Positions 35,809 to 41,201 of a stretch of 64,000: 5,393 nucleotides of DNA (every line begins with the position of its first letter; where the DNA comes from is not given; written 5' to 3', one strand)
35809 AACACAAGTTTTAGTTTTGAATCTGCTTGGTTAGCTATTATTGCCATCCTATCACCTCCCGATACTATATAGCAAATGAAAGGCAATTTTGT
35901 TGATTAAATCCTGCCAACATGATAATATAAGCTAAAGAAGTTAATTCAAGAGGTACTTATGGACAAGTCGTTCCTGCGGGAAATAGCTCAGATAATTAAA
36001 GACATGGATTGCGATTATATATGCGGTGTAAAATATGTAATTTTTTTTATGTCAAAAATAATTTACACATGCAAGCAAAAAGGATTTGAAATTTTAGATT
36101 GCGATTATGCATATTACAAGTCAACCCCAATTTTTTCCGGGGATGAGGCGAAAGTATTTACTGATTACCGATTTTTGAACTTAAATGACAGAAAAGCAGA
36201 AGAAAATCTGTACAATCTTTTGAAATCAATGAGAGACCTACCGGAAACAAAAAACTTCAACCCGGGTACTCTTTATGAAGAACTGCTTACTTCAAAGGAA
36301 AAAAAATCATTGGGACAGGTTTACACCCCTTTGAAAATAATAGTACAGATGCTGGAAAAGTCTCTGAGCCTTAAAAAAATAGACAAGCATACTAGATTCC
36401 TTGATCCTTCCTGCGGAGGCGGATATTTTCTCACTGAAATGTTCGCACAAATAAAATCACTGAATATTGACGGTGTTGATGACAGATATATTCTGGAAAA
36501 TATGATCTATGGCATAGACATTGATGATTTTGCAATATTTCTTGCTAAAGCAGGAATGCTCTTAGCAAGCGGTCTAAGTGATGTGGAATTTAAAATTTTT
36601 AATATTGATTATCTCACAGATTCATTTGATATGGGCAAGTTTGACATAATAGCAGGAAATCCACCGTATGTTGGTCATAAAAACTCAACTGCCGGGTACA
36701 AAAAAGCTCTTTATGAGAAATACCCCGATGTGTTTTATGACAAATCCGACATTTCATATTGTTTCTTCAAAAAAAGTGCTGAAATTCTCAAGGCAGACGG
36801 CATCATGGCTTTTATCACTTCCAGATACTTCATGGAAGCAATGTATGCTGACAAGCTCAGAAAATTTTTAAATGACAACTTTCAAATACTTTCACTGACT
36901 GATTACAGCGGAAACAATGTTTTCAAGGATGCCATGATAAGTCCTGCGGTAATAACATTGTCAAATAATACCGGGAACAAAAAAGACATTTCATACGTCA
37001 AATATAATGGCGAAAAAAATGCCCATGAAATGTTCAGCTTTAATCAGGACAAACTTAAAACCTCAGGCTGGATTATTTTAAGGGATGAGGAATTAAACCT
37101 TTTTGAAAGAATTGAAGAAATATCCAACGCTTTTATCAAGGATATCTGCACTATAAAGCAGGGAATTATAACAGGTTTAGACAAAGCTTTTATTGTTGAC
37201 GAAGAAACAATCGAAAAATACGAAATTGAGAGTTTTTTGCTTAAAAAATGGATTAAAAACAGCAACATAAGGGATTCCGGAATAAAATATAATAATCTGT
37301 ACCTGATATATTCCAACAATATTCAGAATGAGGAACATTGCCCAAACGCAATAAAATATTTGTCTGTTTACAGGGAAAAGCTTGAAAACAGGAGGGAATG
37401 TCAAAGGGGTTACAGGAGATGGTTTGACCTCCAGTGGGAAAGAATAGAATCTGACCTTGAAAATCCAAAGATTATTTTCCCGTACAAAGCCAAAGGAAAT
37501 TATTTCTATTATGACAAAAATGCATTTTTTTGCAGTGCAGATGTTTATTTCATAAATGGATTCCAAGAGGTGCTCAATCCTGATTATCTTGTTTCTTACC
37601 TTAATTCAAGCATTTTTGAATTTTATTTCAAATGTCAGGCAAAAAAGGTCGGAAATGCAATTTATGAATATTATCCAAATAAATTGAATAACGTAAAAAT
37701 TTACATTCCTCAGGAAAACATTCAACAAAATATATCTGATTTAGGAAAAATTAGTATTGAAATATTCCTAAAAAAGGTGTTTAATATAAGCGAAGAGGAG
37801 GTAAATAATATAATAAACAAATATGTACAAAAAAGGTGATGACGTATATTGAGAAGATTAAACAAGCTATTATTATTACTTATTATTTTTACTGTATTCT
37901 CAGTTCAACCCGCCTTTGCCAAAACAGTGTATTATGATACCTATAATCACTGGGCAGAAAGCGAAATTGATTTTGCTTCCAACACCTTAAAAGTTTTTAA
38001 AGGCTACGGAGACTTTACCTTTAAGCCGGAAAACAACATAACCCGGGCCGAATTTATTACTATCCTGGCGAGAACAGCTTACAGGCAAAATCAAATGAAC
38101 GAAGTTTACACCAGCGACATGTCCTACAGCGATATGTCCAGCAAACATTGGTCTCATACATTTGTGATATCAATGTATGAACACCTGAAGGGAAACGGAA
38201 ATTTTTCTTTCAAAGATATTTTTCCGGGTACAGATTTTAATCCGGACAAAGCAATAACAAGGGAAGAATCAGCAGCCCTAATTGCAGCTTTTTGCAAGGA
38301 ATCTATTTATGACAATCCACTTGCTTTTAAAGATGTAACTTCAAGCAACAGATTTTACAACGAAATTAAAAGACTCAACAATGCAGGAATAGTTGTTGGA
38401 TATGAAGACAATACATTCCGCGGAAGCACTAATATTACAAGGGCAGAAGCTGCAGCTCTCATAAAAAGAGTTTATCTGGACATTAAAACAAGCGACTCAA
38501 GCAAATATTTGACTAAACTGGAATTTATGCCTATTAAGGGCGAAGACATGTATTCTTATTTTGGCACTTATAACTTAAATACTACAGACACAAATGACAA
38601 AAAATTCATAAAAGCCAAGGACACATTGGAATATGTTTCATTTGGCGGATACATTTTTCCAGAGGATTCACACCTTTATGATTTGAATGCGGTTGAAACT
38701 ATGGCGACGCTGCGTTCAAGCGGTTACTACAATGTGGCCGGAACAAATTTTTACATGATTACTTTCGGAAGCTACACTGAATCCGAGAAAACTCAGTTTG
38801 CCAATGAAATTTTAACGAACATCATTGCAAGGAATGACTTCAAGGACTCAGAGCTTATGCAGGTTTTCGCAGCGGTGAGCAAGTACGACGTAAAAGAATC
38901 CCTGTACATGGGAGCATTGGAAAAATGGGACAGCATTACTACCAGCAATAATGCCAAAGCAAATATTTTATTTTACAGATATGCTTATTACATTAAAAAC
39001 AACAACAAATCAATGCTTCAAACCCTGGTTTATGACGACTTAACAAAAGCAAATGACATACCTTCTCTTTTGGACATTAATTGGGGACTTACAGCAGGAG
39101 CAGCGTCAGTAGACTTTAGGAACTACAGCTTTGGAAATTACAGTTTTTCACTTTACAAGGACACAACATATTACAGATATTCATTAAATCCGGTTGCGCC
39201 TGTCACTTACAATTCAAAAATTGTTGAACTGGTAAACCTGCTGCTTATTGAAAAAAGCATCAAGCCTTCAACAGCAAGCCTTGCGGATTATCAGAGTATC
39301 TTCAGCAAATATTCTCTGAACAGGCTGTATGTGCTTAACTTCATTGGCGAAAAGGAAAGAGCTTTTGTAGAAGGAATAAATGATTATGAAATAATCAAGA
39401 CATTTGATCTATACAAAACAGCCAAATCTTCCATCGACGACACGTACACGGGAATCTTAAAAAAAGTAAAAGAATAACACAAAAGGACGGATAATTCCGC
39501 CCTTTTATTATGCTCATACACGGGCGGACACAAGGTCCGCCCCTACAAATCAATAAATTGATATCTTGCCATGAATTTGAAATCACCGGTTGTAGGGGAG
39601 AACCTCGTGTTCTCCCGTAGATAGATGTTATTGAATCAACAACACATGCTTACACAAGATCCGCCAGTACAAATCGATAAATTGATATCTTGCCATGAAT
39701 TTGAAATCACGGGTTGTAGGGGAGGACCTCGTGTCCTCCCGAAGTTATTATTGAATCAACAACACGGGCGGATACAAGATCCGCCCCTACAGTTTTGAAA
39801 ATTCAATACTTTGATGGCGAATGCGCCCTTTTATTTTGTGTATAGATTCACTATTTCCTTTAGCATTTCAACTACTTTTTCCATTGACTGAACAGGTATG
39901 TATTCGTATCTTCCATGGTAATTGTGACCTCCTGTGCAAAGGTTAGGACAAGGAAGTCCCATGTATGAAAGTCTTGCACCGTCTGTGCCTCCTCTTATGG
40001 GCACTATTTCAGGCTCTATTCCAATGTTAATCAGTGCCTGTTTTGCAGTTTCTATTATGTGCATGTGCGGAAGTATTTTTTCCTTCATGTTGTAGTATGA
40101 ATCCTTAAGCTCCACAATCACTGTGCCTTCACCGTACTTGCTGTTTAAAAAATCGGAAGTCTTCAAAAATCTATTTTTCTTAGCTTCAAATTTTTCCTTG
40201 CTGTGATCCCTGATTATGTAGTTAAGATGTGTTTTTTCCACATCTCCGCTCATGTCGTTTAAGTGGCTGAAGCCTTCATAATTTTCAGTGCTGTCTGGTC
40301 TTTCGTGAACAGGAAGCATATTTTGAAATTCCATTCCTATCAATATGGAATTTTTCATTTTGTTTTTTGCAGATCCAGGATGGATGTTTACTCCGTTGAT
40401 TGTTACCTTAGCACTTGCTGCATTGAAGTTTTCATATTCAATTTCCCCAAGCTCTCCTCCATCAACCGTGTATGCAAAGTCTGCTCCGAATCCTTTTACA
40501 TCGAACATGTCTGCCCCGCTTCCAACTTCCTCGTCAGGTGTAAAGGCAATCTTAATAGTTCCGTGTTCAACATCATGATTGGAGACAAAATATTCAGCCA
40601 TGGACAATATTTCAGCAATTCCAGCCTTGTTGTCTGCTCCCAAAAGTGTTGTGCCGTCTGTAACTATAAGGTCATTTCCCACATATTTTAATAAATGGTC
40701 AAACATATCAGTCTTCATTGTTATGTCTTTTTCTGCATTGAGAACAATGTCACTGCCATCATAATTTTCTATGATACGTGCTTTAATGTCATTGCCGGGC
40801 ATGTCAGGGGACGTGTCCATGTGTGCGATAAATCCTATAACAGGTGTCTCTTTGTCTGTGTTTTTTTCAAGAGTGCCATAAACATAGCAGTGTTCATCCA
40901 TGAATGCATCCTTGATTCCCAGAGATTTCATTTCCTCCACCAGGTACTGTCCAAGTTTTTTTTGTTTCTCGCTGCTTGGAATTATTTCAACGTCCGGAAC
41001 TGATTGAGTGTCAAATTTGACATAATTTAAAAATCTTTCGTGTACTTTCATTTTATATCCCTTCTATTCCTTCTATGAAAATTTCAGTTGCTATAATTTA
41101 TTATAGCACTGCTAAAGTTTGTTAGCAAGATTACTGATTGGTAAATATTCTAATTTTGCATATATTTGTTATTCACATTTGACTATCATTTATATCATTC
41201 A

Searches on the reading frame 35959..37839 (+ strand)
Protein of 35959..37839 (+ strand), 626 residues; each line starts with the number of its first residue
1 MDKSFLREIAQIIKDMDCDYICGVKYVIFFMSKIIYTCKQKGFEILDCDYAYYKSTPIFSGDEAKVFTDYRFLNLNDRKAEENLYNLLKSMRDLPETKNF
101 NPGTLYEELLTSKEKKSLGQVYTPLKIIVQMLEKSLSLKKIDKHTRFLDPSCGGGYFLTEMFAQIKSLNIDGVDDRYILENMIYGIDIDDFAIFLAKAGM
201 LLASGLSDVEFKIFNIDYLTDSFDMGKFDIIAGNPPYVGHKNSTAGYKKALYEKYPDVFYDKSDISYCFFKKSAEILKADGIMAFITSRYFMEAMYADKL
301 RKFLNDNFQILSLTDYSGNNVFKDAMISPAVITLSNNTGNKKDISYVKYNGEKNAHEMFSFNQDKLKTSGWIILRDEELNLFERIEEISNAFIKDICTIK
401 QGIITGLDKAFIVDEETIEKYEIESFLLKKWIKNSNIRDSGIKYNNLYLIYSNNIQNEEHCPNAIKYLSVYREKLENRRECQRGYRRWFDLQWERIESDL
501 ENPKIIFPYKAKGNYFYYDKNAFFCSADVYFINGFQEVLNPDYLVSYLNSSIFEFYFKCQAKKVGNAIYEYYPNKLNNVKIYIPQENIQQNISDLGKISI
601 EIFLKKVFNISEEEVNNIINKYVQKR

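Call 17: search_protein_families(library=pfam, proteins=[window:35959-37839:+], max_evalue=0.00001)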
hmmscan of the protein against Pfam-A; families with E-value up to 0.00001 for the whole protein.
window:35959-37839:+ (626 aa): 5 families
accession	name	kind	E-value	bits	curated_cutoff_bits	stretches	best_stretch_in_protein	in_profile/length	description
PF07669.17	Eco57I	-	1.2e-25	91.1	25.3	1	181-322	1-171/171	Eco57I restriction-modification methylase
PF20473.4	MmeI_Mtase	-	7.9e-14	51.9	27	1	139-212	15-94/259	MmeI, DNA-methyltransferase domain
PF12950.13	TaqI_C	-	2e-11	44.6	26.5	1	434-578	6-115/118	TaqI-like C-terminal specificity domain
PF13847.12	Methyltransf_31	-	7.1e-08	32.7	27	1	141-289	1-113/145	Methyltransferase domain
PF01170.24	UPF0020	-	1.7e-06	28.3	22.3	1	140-258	25-151/197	RMKL-like, methyltransferase domain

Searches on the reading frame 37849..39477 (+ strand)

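Call 17: search_protein_families(library=pfam, proteins=[window:37849-39477:+], max_evalue=0.00001)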
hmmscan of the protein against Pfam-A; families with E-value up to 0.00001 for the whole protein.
window:37849-39477:+ (542 aa): 1 family
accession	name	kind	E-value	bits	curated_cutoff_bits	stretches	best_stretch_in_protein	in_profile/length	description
PF00395.25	SLH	-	1.5e-25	89.3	20.8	2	160-202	2-44/44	S-layer homology domain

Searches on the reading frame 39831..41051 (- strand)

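Call 17: search_protein_families(library=pfam, proteins=[window:39831-41051:-], max_evalue=0.00001)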
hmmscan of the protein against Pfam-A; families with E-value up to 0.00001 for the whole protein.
window:39831-41051:- (406 aa): 3 families
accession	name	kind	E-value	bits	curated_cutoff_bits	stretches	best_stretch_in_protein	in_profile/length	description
PF01546.33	Peptidase_M20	-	1.1e-13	52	24.6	1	139-401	34-204/206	Peptidase family M20/M25/M40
PF07687.19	M20_dimer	-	1.6e-11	44.5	21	1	206-297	1-97/107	Peptidase dimerisation domain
PF05343.19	Peptidase_M42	-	1.1e-09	38.2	23.2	0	304-396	204-292/292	M42 glutamyl aminopeptidase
